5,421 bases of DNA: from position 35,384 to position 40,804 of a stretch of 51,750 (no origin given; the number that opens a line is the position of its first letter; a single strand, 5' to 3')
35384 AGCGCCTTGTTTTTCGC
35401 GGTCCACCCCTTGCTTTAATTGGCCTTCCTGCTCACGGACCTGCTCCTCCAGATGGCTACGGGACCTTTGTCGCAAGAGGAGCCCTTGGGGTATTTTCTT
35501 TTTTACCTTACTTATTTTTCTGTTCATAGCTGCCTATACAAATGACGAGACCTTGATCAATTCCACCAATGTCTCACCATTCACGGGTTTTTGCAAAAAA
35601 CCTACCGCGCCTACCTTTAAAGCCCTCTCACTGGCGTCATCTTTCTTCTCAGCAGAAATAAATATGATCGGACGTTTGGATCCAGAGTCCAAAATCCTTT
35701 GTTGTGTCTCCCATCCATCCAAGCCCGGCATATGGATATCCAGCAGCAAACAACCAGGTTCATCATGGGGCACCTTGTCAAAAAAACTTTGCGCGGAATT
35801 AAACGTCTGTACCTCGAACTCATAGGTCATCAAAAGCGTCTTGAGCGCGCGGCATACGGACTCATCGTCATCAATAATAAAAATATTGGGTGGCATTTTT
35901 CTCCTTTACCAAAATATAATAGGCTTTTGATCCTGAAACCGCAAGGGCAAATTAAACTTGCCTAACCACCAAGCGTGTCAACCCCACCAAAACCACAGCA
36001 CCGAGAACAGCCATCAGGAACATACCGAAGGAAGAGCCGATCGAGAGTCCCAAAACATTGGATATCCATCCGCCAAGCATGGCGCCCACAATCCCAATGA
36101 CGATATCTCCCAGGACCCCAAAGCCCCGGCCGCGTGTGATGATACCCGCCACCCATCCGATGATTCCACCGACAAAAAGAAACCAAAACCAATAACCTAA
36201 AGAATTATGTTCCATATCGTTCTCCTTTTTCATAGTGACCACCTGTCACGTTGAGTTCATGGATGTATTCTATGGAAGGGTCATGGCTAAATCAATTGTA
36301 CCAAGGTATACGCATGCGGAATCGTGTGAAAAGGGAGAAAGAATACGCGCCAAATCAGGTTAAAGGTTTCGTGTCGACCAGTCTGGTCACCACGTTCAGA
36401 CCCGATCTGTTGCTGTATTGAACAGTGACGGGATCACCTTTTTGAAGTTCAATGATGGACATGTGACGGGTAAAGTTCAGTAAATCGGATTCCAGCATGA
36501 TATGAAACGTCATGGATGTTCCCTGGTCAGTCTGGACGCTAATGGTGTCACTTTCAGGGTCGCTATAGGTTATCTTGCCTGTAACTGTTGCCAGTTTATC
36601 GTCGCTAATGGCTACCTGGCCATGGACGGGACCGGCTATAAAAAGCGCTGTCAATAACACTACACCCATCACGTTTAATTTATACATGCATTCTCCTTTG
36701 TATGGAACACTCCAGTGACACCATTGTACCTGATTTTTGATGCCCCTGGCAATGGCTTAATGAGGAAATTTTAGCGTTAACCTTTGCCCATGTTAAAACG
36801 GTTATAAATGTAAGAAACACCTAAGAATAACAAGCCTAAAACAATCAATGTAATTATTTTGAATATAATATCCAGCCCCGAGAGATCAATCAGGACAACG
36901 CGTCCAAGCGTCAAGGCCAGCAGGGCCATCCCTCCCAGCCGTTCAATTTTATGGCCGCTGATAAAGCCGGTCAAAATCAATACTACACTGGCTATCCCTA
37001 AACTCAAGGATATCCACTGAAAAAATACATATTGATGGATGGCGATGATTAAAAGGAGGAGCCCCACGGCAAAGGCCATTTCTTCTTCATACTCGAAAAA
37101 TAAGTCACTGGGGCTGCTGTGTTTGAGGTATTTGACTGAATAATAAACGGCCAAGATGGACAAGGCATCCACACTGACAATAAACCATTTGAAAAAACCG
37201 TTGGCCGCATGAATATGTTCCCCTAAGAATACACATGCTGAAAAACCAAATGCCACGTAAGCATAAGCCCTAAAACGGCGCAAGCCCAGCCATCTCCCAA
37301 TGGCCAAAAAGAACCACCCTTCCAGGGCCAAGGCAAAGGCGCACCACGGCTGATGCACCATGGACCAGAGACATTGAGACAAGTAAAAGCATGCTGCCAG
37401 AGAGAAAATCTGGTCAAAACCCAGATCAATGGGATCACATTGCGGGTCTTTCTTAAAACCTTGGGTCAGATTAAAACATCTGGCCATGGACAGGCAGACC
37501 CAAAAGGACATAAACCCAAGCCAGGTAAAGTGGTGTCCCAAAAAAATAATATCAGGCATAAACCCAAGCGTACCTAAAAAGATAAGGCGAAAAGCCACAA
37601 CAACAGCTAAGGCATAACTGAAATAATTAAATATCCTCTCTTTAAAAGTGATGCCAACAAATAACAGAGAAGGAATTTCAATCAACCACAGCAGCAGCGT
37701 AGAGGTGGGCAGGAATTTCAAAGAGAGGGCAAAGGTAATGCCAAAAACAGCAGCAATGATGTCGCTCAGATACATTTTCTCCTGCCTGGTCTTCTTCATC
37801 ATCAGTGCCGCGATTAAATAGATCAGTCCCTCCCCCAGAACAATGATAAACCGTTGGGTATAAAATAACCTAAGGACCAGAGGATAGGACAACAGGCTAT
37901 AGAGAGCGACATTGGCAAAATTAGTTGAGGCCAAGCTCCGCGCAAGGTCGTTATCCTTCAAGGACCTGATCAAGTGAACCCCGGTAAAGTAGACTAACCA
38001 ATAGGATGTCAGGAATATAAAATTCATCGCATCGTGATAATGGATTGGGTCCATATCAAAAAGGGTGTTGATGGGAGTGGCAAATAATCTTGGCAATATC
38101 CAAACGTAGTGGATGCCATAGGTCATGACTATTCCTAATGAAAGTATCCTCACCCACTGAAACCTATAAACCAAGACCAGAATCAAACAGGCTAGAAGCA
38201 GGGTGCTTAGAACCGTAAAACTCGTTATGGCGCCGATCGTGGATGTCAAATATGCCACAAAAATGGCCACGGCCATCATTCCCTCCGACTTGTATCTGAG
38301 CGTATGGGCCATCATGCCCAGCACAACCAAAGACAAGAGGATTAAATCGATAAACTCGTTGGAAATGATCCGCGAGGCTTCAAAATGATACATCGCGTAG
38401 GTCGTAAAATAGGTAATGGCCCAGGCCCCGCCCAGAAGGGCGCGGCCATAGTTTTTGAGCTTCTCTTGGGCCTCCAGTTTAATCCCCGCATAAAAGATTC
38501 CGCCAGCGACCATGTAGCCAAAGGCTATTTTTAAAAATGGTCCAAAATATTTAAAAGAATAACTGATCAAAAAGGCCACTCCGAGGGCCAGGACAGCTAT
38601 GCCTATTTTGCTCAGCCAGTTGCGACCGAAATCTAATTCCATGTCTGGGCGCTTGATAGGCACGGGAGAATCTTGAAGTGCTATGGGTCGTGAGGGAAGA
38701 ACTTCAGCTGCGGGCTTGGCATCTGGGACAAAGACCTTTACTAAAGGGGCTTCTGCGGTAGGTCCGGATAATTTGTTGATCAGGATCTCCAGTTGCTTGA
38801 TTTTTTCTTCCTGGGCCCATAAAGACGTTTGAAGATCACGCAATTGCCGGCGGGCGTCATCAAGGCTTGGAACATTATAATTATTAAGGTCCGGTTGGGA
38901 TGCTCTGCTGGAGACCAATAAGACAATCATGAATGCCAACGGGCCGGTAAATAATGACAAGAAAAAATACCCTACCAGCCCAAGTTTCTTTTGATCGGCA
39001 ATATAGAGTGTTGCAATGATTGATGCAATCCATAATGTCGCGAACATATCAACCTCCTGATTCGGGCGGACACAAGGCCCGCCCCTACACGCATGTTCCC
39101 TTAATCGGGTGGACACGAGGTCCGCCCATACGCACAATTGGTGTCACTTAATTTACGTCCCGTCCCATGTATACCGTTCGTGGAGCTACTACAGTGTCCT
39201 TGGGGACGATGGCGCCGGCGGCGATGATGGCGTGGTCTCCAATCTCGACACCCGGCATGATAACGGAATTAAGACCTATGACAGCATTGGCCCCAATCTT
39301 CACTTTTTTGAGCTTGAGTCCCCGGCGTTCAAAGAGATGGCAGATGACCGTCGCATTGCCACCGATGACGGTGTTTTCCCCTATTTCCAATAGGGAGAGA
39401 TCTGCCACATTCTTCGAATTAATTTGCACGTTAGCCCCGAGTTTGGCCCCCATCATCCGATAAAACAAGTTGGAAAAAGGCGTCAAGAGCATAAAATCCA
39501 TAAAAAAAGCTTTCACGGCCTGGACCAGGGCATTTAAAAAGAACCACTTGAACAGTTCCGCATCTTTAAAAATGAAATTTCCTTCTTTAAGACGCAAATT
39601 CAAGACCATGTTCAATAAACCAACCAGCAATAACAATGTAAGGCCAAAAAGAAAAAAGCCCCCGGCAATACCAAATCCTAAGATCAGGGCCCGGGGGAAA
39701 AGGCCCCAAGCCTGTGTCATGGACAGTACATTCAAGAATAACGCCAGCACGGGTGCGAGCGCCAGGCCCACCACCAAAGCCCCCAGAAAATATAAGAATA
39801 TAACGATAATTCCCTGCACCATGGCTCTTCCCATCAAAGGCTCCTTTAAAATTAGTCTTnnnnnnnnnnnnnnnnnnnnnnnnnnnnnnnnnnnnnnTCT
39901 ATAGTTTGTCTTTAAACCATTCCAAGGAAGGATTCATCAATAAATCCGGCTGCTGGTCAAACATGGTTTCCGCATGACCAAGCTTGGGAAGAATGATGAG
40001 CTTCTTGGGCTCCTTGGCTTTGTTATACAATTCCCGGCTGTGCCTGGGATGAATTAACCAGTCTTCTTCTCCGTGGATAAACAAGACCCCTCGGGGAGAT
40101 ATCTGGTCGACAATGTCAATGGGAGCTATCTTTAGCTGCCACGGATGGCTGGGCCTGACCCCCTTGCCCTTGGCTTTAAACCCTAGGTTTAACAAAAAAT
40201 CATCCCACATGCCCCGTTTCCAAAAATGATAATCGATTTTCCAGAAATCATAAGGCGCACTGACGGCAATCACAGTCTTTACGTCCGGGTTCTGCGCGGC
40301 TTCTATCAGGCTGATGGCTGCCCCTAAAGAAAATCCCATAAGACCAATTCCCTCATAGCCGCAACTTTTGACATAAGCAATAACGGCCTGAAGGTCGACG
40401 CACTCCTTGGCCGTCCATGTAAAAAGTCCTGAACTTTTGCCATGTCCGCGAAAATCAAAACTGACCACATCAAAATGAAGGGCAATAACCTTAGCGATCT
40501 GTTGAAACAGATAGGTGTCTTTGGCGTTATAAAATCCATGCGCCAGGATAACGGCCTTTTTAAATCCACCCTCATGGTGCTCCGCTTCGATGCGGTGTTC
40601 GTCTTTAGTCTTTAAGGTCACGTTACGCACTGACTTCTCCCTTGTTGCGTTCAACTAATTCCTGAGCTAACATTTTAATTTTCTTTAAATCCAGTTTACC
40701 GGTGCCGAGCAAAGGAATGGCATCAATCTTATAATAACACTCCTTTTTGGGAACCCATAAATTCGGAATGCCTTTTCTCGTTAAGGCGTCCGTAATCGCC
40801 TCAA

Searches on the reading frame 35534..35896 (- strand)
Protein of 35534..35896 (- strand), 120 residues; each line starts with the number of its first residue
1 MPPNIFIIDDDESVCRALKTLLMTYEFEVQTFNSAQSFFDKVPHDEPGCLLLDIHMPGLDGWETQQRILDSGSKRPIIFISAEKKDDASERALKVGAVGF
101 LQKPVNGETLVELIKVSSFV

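Call 8: search_protein_families(library=pfam, proteins=[window:35534-35896:-])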
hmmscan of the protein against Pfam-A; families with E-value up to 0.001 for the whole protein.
window:35534-35896:- (120 aa): 2 families
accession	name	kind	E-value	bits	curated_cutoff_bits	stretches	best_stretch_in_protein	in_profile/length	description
PF00072.30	Response_reg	-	2.7e-27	95.6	30.2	1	5-114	1-110/111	Response regulator receiver domain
PF06490.17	FleQ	-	7.8e-05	23.4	22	1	5-115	2-104/108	Flagellar regulatory protein FleQ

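Call 67: search_protein_families(library=ncbifam, proteins=[window:35534-35896:-], max_evalue=0.001)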
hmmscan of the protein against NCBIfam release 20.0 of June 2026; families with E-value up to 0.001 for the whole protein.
window:35534-35896:- (120 aa): 89 families (the best 25 are shown)
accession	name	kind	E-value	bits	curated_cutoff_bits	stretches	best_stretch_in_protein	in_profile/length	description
NF006900.1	PRK09390.1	equivalog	2.9e-25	89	255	1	3-116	5-118/203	response regulator FixJ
NF040749.1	tetrathio_RR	equivalog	3.2e-21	75.9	290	1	5-115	2-112/191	tetrathionate respiration response regulator TtrR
TIGR01818.1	ntrC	equivalog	2.5e-17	62.8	558.6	1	5-115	1-111/463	nitrogen regulation protein NR(I)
NF047793.1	ResRegPgtA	equivalog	4.1e-17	62.1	650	1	4-115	7-118/414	two-component system response regulator PgtA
NF007135.0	PRK09581.1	equivalog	9.2e-15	54.4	474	1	3-115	3-117/457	PleD family two-component system response regulator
NF040689.1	MtrAB_MtrA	equivalog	1.6e-14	53.7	300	1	5-115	1-110/219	MtrAB system response regulator MtrA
NF008176.1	PRK10923.1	equivalog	2.9e-14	52.5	620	1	4-115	5-116/469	nitrogen regulation protein NR(I)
NF051850.1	RespRegRprY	equivalog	5.1e-14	52.2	370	1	5-114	7-116/234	response regulator transcription factor RprY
NF053854.1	RespRegPhoBBctds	equivalog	8.7e-14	51.4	270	1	5-107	1-104/225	two-component system response regulator PhoB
NF041733.1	resp_reg_CseB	equivalog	9.6e-14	51.3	350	1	4-115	2-112/228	two-component system response regulator CseB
NF007005.1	PRK09468.1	equivalog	4e-13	49.4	331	1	4-115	5-116/237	osmolarity response regulator transcription factor OmpR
NF045505.1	RR_RssB_Pseudo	equivalog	9.1e-13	48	700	1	5-112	8-115/394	two-component system response regulator RssB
NF008469.0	PRK11361.1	equivalog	1.3e-12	47.1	714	1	4-114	6-116/461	acetoacetate metabolism transcriptional regulator AtoC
NF052313.1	T9SS_RR_PorX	equivalog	5.3e-12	45.3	300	1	4-111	2-109/513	T9SS response regulator signal transducer PorX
NF045944.1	ResRegRpaBCyano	equivalog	8e-12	45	330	1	7-111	2-105/229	response regulator transcription factor RpaB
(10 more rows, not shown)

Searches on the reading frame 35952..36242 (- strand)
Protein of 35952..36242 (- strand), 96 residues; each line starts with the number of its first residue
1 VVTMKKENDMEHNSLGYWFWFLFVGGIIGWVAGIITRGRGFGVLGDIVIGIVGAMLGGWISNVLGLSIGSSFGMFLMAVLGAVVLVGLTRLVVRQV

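Call 8: search_protein_families(library=pfam, proteins=[window:35952-36242:-])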
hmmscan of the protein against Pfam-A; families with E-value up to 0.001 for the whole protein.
window:35952-36242:- (96 aa): 1 family
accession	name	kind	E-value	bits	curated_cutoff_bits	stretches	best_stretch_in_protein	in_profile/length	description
PF04226.18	Transgly_assoc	-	2.2e-09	37.8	25.3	1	47-94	1-49/49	Transglycosylase associated protein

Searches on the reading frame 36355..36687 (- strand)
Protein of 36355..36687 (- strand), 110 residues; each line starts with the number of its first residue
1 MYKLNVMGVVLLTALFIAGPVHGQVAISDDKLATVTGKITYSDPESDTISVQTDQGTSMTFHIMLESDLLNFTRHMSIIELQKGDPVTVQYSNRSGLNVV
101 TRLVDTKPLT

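Call 9: search_protein_families(library=pfam, proteins=[window:36355-36687:-])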
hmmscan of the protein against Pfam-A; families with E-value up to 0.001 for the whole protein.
window:36355-36687:- (110 aa): 0 families

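Call 67: search_protein_families(library=ncbifam, proteins=[window:36355-36687:-], max_evalue=0.001)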
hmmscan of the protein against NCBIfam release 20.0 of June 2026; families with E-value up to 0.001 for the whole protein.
window:36355-36687:- (110 aa): 0 families

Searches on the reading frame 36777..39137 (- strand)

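Call 9: search_protein_families(library=pfam, proteins=[window:36777-39137:-])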
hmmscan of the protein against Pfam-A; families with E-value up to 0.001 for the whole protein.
window:36777-39137:- (786 aa): 1 family
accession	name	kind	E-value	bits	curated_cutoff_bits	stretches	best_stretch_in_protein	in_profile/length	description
PF10101.14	DUF2339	-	6.5e-42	144.6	33.6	1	171-781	1-659/659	Predicted membrane protein (DUF2339)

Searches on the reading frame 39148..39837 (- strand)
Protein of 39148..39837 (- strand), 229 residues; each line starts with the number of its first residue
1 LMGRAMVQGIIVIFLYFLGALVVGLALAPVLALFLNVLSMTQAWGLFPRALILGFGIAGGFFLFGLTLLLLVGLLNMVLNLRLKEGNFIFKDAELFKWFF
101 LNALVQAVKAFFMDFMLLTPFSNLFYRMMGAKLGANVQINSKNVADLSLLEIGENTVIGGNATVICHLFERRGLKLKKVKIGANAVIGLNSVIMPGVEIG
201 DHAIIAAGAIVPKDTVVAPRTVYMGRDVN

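Call 9: search_protein_families(library=pfam, proteins=[window:39148-39837:-])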
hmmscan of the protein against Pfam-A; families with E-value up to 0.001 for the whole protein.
window:39148-39837:- (229 aa): 3 families
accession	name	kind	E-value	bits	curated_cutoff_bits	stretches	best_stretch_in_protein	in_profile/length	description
PF00132.30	Hexapep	-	7.4e-12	44.9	27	1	179-212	2-35/36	Bacterial transferase hexapeptide (six repeats)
PF14602.12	Hexapep_2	-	1.1e-10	41.5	27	1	179-211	2-32/34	Hexapeptide repeat of succinyl-transferase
PF25084.1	LbH_EIF2B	-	0.00056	20.3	54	0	134-220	25-102/105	EIF2B subunit epsilon LbH domain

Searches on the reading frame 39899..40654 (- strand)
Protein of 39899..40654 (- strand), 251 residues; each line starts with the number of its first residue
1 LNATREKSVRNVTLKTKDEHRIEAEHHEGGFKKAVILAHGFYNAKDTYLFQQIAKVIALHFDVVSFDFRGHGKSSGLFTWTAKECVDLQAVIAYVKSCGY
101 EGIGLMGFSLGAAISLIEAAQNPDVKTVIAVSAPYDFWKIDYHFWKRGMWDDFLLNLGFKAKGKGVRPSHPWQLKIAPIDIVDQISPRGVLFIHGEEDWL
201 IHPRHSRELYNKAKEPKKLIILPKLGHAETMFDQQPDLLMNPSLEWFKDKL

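Call 9: search_protein_families(library=pfam, proteins=[window:39899-40654:-])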
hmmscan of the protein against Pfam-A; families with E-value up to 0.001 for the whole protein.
window:39899-40654:- (251 aa): 8 families
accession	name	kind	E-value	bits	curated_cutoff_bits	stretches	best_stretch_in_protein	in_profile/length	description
PF00561.26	Abhydrolase_1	-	4.9e-17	62.8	25.8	1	34-155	2-129/245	alpha/beta hydrolase fold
PF12146.15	Hydrolase_4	-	1.3e-16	61.1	27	2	32-135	4-111/239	Serine aminopeptidase, S33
PF12697.13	Abhydrolase_6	-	2.3e-14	55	26.3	1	35-238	1-213/217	Alpha/beta hydrolase family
PF02129.25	Peptidase_S15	-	1.1e-12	48.6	23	1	61-155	52-149/262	X-Pro dipeptidyl-peptidase (S15 family)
PF20434.5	BD-FAE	-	2.8e-06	27.4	26.8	1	48-212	35-214/215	BD-FAE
PF03959.19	FSH1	-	4.3e-05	23.7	21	1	89-220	90-193/211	Serine hydrolase (FSH1)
PF00326.27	Peptidase_S9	-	0.00014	21.9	22.6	1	74-250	34-209/213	Prolyl oligopeptidase family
PF01738.24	DLH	-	0.00017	21.6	21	0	86-130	79-126/217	Dienelactone hydrolase family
